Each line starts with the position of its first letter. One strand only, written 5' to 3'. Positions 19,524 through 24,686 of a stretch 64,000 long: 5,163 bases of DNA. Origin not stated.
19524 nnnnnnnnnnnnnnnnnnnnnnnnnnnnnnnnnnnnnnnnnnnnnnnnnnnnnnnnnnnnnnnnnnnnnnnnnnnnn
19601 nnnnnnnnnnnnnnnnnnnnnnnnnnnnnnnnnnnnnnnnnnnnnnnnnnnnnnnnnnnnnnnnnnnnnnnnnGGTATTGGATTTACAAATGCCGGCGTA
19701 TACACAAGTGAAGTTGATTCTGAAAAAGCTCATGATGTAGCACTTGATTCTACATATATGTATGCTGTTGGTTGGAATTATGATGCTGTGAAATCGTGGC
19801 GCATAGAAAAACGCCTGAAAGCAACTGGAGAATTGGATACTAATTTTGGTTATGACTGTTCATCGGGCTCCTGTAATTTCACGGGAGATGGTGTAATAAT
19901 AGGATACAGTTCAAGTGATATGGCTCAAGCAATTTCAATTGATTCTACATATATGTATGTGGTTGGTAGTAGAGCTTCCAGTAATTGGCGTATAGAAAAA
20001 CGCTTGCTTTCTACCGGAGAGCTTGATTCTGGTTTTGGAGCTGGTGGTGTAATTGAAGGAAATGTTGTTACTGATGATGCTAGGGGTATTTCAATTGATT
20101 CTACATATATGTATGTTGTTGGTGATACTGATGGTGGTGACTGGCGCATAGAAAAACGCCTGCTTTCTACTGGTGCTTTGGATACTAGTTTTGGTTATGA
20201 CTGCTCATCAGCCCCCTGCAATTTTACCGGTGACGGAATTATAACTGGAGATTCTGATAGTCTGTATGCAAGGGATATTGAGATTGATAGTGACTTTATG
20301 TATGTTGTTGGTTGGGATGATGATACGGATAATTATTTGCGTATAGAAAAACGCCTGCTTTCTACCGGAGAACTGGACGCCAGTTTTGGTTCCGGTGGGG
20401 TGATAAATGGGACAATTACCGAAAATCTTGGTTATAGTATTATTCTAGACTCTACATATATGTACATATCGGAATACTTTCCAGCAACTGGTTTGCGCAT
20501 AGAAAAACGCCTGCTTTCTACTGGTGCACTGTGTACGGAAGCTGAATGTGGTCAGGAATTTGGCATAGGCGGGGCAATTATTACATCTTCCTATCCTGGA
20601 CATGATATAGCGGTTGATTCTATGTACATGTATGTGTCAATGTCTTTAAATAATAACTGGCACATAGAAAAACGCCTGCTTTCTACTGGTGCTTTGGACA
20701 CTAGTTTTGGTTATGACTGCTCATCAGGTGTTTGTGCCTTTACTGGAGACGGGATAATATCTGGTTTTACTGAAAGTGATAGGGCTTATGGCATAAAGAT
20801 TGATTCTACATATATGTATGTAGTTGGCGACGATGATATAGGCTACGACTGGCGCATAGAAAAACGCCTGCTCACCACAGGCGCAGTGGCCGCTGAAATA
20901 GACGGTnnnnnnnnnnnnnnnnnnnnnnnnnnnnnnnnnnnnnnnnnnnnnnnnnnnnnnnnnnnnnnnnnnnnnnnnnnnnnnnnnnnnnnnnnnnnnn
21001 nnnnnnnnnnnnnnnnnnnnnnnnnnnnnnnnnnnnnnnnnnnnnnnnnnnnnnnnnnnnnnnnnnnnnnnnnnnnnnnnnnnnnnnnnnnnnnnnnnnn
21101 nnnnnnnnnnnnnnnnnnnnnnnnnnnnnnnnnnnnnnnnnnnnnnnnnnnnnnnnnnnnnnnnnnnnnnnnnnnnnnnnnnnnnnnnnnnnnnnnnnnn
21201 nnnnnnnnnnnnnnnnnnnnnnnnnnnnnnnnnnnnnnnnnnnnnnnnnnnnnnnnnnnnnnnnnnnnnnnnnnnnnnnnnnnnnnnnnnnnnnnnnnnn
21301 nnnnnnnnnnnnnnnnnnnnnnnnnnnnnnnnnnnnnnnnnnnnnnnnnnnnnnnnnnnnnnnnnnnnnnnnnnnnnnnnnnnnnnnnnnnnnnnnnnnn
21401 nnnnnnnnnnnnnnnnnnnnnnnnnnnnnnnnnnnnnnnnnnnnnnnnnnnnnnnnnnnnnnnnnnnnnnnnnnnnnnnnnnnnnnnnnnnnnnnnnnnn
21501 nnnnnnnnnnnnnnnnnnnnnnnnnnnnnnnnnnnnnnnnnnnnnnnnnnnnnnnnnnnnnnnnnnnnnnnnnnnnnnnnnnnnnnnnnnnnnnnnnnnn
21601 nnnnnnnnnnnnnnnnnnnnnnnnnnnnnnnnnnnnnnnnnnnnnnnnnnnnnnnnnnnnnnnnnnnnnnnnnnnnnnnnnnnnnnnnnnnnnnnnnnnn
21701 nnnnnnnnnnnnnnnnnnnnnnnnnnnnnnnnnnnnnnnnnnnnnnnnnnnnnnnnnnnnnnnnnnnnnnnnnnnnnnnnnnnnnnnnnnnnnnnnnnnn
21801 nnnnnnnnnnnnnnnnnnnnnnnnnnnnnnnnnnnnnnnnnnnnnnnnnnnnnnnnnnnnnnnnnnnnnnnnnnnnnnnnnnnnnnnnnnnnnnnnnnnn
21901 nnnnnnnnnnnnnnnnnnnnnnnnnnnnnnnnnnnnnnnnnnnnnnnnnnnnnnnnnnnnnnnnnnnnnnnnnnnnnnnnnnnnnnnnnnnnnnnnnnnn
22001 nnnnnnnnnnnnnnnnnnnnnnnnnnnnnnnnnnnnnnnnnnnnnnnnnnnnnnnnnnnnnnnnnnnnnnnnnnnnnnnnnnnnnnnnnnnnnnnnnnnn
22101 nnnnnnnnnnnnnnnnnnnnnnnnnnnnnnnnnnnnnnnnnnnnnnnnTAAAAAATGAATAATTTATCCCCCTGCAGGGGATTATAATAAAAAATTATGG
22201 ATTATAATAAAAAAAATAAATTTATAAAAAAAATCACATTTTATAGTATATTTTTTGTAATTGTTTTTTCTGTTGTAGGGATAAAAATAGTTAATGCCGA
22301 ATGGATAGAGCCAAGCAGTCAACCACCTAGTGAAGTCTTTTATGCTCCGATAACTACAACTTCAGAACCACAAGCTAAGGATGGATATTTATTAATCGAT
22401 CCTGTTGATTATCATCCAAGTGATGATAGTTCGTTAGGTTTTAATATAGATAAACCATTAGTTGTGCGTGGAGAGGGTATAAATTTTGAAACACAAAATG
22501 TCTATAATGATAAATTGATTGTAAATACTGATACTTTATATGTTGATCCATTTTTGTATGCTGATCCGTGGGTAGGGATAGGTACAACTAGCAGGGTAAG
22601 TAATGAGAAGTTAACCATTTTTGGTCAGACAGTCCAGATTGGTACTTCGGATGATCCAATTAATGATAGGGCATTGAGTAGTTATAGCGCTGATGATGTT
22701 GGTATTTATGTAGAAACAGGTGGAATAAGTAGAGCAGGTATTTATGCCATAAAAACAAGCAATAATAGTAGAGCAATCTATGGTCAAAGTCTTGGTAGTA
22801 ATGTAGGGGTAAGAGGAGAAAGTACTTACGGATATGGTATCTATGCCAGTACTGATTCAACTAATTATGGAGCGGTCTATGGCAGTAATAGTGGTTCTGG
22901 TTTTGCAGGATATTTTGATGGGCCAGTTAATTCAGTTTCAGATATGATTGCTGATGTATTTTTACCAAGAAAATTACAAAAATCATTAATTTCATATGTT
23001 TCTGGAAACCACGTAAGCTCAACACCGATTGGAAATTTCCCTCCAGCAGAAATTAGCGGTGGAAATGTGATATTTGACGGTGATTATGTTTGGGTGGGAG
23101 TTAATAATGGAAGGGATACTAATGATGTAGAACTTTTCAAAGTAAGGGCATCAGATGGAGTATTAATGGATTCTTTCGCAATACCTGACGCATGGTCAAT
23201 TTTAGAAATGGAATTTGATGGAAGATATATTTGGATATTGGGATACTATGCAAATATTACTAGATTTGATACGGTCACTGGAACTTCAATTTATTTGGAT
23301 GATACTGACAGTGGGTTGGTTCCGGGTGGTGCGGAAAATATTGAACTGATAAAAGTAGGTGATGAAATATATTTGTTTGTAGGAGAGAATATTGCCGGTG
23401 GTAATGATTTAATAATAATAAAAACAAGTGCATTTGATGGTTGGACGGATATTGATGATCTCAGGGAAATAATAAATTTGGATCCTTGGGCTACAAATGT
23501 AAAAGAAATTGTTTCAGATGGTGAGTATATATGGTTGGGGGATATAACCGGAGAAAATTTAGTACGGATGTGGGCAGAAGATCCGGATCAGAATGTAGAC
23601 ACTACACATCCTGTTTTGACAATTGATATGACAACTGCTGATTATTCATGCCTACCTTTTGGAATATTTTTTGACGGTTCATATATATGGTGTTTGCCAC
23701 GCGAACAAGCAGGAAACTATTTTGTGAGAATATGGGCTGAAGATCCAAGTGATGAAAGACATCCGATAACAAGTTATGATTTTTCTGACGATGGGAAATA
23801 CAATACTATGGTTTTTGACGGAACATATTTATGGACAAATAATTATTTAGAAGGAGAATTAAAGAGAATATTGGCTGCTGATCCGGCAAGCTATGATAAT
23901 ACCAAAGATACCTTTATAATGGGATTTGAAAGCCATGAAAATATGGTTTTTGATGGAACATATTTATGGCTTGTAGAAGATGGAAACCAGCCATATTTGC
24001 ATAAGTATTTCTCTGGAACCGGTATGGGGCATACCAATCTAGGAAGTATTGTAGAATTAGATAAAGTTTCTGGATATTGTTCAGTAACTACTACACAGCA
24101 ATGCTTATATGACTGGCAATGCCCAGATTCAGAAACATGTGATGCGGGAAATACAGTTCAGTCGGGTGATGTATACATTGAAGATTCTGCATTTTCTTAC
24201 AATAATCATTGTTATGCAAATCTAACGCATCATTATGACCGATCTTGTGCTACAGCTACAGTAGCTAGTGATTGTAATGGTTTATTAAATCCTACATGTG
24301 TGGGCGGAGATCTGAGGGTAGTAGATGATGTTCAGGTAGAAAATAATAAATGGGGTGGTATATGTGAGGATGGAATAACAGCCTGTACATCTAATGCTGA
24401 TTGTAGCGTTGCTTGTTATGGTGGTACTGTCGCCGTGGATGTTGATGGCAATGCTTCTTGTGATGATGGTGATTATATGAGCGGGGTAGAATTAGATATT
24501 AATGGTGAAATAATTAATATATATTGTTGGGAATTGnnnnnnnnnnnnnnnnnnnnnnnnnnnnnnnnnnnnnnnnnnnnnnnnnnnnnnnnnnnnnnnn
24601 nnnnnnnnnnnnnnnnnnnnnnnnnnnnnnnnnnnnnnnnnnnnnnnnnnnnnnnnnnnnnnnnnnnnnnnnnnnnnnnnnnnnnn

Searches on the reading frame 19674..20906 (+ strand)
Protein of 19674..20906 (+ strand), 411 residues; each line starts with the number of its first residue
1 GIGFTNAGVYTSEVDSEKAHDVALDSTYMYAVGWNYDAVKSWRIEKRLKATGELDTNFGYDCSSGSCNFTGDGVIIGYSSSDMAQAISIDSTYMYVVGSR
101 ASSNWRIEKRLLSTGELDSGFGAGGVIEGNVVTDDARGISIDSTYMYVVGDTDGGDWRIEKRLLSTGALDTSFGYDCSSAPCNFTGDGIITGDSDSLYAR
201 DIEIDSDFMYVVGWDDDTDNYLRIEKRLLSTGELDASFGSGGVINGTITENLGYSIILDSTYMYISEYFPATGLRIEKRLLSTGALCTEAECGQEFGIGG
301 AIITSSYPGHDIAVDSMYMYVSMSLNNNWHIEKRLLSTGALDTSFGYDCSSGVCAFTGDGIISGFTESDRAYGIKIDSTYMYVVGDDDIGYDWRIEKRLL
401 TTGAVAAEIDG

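Call 52: search_solved_structures(query=A3, max_evalue=0.01)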
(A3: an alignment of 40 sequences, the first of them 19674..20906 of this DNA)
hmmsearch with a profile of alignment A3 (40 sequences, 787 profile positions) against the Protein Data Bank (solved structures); distinct sequences matched with E-value up to 0.01: 4.
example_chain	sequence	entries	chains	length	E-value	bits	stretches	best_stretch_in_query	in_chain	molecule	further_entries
8prj_A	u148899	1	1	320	2.5e-08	36.3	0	133-175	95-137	v31Bagel8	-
8pra_A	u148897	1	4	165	1.1e-05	27.6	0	359-407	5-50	Cell surface protein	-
8prs_A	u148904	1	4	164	9.2e-05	24.5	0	133-187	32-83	nvBagel4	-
8pr9_A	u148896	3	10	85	0.0056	18.6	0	359-395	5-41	Cell surface protein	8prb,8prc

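Call 56: predict_structure(alignment_id=A3)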
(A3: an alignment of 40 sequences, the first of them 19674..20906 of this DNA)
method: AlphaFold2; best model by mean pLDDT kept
length: 411 residues; sequences in the alignment: 40
mean_pLDDT: 91.7   pTM: 0.92
mean pLDDT of the five models: 91.7, 90.7, 90.2, 89.8, 89.7
residues with pLDDT >= 90: 305; 70-90: 91; 50-70: 11; < 50: 4
segments of 3 or more residues with pLDDT < 50: 409-411
pLDDT, mean of each block of 10 residues (from residue 1): 68 83 98 88 95 94 90 90 96 97 89 97 93 85 98 91 98 90 93 88 98 85 96 97 87 96 95 94 98 97 89 98 92 98 92 87 88 97 90 93 76 35
secondary structure, 60 per line:
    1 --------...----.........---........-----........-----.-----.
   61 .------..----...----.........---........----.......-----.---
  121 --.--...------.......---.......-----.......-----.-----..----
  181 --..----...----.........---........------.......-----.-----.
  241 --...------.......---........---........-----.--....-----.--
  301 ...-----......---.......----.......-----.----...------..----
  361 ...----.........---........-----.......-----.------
elements in order: E9-11 E16-24 E28-35 E41-48 E74-76 E81-89 E93-100 E105-111 E126-128 E135-141 E145-151 E157-163 E189-191 E196-204 E208-215 E222-228 E243-245 E252-258 E262-269 E273-280 H289-292 E301-303 E309-314 E318-324 E329-335 E346-348 E361-363 E368-376 E380-387 E393-399

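Call 58: fold_search(model_id=the predicted structure, library=pdb)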
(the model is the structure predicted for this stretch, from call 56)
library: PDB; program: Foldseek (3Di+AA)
matches with E <= 10: 1028; with E <= 0.001: 260
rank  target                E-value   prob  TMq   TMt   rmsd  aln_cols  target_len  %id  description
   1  6y7o_A                6.3e-10  1.00  0.49  0.61   7.8       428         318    8  The complex between the eight-bladed symmetrical designer protein Tako8 and the silicotungstic acid Keggin (STA) (released 2020-12-16)
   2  6g6n_B                7.0e-10  1.00  0.49  0.60   7.8       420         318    6  Crystal structure of the computationally designed Tako8 protein in C2 (released 2018-11-28)
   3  6g6m                  1.5e-09  1.00  0.47  0.58   7.8       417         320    7  Crystal structure of the computationally designed Tako8 protein in P42212 (released 2018-11-28)
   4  6m92_A                2.0e-09  1.00  0.53  0.54   5.9       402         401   10  Monophosphorylated pSer33 b-Catenin peptide, b-TrCP/Skp1, NRX-2663 ternary complex (released 2019-04-03)
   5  6y7o_C                2.0e-09  1.00  0.48  0.61   7.6       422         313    6  The complex between the eight-bladed symmetrical designer protein Tako8 and the silicotungstic acid Keggin (STA) (released 2020-12-16)
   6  6m93_A                2.2e-09  1.00  0.53  0.54   5.7       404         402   10  Monophosphorylated pSer33 b-Catenin peptide, b-TrCP/Skp1, NRX-1933 ternary complex (released 2019-04-03)
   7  6wnx_A                2.6e-09  1.00  0.52  0.52   6.0       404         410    9  FBXW11-SKP1 in complex with a pSer33/pSer37 Beta-Catenin peptide (released 2020-05-06)
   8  6wnx_D                4.3e-09  1.00  0.52  0.53   7.3       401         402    9  FBXW11-SKP1 in complex with a pSer33/pSer37 Beta-Catenin peptide (released 2020-05-06)
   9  9t9w_A                7.3e-09  1.00  0.52  0.60   5.8       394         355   10  Crystal structure of beta-TrCP bound by diphosphorylated I-kappa-B-alpha degron peptide (released 2026-04-08)
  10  9tg7_A                8.1e-09  1.00  0.52  0.59   6.0       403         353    9  Crystal structure of beta-TrCP bound by monophosphorylated WEE1 degron peptide (released 2026-04-08)
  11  6y7n_A                8.5e-09  1.00  0.48  0.60   7.9       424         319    7  The crystal structure of the eight-bladed symmetrical designer protein Tako8 in the presence of tellurotungstic Anders (released 2020-12-16)
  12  6wnx_G                1.0e-08  1.00  0.52  0.53   7.3       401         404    9  FBXW11-SKP1 in complex with a pSer33/pSer37 Beta-Catenin peptide (released 2020-05-06)
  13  6g6n_A                1.1e-08  1.00  0.47  0.58   7.4       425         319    6  Crystal structure of the computationally designed Tako8 protein in C2 (released 2018-11-28)
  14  9tdz_A                1.2e-08  1.00  0.52  0.59   7.1       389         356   10  Crystal structure of beta-TrCP bound by diphosphorylated claspin degron peptide (released 2026-04-08)
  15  6m90_A                1.2e-08  1.00  0.53  0.54   6.4       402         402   10  Monophosphorylated pSer33 b-Catenin peptide, b-TrCP/Skp1, NRX-2776 ternary complex (released 2019-04-03)
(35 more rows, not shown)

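Call 66: search_protein_families(library=ncbifam, alignment_id=A3, max_evalue=0.001)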
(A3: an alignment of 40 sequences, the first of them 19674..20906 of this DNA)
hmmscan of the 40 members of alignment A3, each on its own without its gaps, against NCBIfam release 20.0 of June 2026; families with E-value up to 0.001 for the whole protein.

A. member 1, window:19674-20906:+ (411 aa): 1 family
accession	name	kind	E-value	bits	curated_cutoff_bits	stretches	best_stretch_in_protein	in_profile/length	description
TIGR02608.1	delta_60_rpt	domain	5.4e-14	51.8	76.5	0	200-242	4-48/55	delta-60 repeat domain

B. families by the number of members that match (of 40 scanned): 18 families
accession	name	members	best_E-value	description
TIGR02608.1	delta_60_rpt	20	6.8e-25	delta-60 repeat domain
NF002590.0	PRK02249.1-4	4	8.2e-09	DNA primase regulatory subunit PriL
TIGR00845.1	caca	2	3.5e-15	sodium/calcium exchanger 1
NF047849.1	Lsa33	2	3e-12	surface adhesin Lsa33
NF033165.1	lipo_LipL45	2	5.2e-10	lipoprotein LipL45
NF006325.0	PRK08541.1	2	2.4e-08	flagellin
NF045728.1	glycosyl_F510_1955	1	2.3e-14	F510_1955 family glycosylhydrolase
NF058597.1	CoaZ_rpt_PGGG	1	3.1e-14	choice-of-anchor Z repeating domain-containing protein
NF053688.1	BamI_Bacteroidota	1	2.1e-05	BamI family beta-barrel-assembly machinery protein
TIGR02523.1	type_IV_pilV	1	3.7e-05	type IV pilus modification protein PilV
NF040983.1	BimA_second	1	0.0001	trimeric autotransporter actin-nucleating factor BimA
TIGR04214.1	CSLREA_Nterm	1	0.00017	CSLREA domain-containing protein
NF058595.1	invert_tail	1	0.00024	lipo-invert putative C-terminal anchoring domain-containing protein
NF010237.0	PRK13684.1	1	0.0004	photosynthesis system II assembly factor Ycf48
NF033865.1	fusolisin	1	0.00043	fusolisin family autotransporter serine protease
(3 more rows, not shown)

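Call 67: search_protein_families(library=pfam, alignment_id=A3, max_evalue=0.001)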
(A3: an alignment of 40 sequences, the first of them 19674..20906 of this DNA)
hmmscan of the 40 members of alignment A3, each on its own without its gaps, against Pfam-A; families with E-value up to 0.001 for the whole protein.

A. member 1, window:19674-20906:+ (411 aa): 2 families
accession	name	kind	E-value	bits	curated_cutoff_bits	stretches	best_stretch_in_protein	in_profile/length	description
PF17164.10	DUF5122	-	3.2e-06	27.7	27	0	162-173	25-36/36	Domain of unknown function (DUF5122) beta-propeller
PF05902.18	4_1_CTD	-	6.1e-05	23.5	25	0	102-118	58-74/107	4.1 protein C-terminal domain (CTD)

B. families by the number of members that match (of 40 scanned): 29 families (the first 25 are shown)
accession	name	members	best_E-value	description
PF00161.24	RIP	10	6e-07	Ribosome inactivating protein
PF17164.10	DUF5122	3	4.1e-08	Domain of unknown function (DUF5122) beta-propeller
PF25788.1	Ig_Rha78A_N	3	3.8e-05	Rha78A-like, N-terminal immunoglobulin domain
PF15926.10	RNF220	3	4.7e-05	E3 ubiquitin-protein ligase RNF220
PF01833.30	TIG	2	1.6e-25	IPT/TIG domain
PF03160.20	Calx-beta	2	2.3e-20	Calx-beta domain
PF04773.18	FecR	2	2e-08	FecR protein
PF24538.1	DUF7599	2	4.7e-08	Domain of unknown function (DUF7599)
PF06961.18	DUF1294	2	3.6e-06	Protein of unknown function (DUF1294)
PF07963.17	N_methyl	2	8.6e-05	Prokaryotic N-terminal methylation motif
PF25390.1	WD40_RLD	1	3e-77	RCC1-like domain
PF00415.24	RCC1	1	2.2e-64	Regulator of chromosome condensation (RCC1) repeat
PF13540.12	RCC1_2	1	6.1e-54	Regulator of chromosome condensation (RCC1) repeat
PF00058.23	Ldl_recept_b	1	4.9e-13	Low-density lipoprotein receptor repeat class B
PF13229.12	Beta_helix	1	1.5e-11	Right handed beta helix region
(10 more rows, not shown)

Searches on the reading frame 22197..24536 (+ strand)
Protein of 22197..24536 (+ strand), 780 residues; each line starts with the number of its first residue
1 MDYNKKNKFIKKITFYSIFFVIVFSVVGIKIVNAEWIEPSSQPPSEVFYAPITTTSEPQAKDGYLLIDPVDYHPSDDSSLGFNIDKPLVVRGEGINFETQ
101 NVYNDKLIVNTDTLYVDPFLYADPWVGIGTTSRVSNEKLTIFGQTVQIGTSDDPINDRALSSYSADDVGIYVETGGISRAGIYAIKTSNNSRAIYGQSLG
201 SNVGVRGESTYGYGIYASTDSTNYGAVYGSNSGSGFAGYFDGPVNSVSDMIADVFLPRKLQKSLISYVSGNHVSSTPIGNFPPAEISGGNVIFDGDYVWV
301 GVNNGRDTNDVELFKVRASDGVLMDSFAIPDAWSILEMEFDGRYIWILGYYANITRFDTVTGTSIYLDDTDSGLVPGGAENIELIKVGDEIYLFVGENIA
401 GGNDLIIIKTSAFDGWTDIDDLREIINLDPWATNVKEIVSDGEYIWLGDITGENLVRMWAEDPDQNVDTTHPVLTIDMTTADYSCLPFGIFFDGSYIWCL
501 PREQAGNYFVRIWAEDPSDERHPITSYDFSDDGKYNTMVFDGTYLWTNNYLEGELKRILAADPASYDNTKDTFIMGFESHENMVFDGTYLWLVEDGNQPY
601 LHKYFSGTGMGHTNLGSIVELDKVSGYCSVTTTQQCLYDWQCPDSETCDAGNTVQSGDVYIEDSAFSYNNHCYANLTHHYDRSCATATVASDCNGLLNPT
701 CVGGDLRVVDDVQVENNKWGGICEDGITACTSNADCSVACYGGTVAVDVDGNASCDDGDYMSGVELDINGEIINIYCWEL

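Call 14: search_protein_families(library=pfam, proteins=[window:22197-24536:+], max_evalue=0.001)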
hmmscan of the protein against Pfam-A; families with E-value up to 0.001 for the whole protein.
window:22197-24536:+ (780 aa): 1 family
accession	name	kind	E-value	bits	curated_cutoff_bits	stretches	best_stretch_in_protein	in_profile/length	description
PF12866.13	DUF3823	-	0.00089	19.9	27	0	525-549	36-60/90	Protein of unknown function (DUF3823) N-terminal domain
